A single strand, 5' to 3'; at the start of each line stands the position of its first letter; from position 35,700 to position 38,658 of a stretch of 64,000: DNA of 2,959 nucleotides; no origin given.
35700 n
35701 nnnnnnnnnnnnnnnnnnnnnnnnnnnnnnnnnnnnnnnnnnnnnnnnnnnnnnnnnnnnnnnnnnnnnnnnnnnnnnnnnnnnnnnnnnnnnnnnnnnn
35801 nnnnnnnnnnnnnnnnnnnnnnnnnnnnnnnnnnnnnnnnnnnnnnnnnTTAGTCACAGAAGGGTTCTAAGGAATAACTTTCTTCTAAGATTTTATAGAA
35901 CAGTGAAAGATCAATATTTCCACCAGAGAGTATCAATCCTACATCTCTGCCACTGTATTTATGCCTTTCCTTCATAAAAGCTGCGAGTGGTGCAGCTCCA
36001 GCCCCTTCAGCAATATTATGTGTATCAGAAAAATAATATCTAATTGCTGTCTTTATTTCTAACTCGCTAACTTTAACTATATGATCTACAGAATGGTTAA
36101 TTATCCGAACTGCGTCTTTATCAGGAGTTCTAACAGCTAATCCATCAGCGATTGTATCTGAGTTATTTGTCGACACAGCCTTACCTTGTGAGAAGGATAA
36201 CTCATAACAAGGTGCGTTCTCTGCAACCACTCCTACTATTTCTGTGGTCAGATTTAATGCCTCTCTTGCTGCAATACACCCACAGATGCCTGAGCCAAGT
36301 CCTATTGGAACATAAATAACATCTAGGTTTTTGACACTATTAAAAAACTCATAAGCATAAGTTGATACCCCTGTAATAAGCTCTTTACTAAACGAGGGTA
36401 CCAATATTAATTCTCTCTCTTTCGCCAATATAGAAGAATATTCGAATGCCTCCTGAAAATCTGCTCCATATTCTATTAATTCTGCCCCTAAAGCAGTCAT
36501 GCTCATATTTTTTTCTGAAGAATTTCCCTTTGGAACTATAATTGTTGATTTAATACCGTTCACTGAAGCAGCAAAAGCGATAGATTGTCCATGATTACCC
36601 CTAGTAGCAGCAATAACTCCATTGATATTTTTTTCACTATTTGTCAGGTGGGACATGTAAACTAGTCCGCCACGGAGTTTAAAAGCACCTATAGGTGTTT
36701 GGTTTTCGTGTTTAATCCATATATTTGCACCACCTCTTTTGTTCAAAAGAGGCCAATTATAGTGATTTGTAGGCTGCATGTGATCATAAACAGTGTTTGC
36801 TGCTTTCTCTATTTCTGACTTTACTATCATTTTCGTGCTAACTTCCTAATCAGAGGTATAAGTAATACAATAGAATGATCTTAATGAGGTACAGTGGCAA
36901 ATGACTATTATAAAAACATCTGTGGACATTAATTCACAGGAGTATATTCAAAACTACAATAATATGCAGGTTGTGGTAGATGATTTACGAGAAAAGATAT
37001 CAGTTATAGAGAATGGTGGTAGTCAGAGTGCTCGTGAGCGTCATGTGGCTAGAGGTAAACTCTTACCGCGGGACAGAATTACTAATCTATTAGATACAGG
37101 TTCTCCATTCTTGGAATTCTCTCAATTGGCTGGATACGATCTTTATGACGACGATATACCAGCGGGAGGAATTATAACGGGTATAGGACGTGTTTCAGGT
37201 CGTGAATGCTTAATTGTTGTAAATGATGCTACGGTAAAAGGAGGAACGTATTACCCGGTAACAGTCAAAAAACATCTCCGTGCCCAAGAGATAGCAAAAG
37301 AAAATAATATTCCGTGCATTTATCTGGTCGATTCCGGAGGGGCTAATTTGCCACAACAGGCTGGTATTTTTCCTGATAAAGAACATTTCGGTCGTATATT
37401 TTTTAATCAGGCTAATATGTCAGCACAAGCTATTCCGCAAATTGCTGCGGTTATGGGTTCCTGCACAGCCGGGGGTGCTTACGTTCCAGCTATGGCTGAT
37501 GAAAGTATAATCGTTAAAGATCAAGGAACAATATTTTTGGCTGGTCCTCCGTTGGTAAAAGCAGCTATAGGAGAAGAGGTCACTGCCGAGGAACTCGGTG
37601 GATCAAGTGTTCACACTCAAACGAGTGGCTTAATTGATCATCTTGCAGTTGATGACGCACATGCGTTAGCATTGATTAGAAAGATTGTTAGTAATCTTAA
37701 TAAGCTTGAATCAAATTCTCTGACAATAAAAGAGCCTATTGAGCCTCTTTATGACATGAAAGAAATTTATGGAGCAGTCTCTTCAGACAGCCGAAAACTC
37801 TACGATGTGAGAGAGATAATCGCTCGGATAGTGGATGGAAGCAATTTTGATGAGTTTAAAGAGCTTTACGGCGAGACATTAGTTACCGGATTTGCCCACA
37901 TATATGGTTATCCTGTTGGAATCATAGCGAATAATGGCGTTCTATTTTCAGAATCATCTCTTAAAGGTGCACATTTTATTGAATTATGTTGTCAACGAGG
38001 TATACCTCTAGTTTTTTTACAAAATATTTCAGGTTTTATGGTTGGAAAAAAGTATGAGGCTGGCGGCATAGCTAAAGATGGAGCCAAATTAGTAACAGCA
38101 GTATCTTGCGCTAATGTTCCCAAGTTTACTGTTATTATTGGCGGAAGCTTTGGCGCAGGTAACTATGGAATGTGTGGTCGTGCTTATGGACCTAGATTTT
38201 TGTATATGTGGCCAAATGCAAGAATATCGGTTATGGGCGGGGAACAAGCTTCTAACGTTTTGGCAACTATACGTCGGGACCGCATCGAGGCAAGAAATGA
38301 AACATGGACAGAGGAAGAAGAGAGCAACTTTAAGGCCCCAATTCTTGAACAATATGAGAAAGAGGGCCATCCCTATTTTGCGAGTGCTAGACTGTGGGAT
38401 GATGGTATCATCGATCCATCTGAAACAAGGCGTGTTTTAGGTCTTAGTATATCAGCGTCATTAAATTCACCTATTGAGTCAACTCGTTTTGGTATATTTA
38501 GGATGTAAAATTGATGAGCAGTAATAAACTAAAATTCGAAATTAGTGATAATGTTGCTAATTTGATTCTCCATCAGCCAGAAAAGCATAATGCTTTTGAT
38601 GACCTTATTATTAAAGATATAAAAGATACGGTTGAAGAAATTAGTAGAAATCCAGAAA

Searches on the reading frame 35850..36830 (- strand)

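Call 10: search_protein_families(library=pfam, proteins=[window:35850-36830:-])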
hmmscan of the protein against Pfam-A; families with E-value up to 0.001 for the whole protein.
window:35850-36830:- (326 aa): 1 family
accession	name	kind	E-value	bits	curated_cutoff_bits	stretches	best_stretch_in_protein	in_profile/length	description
PF00291.31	PALP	-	1.2e-62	212.4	35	1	16-303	3-295/295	Pyridoxal-phosphate dependent enzyme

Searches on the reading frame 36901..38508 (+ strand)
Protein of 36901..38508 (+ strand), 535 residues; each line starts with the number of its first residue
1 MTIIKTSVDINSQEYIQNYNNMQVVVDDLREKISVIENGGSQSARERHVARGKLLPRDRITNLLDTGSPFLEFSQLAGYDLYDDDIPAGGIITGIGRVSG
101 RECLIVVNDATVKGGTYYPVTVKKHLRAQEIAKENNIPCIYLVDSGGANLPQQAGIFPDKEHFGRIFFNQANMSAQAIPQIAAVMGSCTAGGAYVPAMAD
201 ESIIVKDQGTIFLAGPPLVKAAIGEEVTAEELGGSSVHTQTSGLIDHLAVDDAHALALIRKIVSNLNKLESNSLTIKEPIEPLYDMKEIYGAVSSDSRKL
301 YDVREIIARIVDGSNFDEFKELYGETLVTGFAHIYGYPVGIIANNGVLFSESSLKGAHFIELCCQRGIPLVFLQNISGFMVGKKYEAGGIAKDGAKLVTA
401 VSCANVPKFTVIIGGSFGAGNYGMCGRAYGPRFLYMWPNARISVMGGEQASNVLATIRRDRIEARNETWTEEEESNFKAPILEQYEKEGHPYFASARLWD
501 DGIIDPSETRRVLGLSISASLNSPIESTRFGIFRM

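Call 10: search_protein_families(library=pfam, proteins=[window:36901-38508:+])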
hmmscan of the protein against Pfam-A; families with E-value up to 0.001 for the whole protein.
window:36901-38508:+ (535 aa): 3 families
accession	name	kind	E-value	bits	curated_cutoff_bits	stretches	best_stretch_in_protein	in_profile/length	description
PF01039.27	Carboxyl_trans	-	5.1e-155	517.3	22.3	1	48-526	2-484/493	Carboxyl transferase domain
PF03255.19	ACCA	-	2.6e-10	40.4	23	1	70-205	76-213/310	Acetyl co-enzyme A carboxylase carboxyltransferase-like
PF00378.25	ECH_1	-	0.00073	19.4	27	0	172-276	83-186/251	Enoyl-CoA hydratase/isomerase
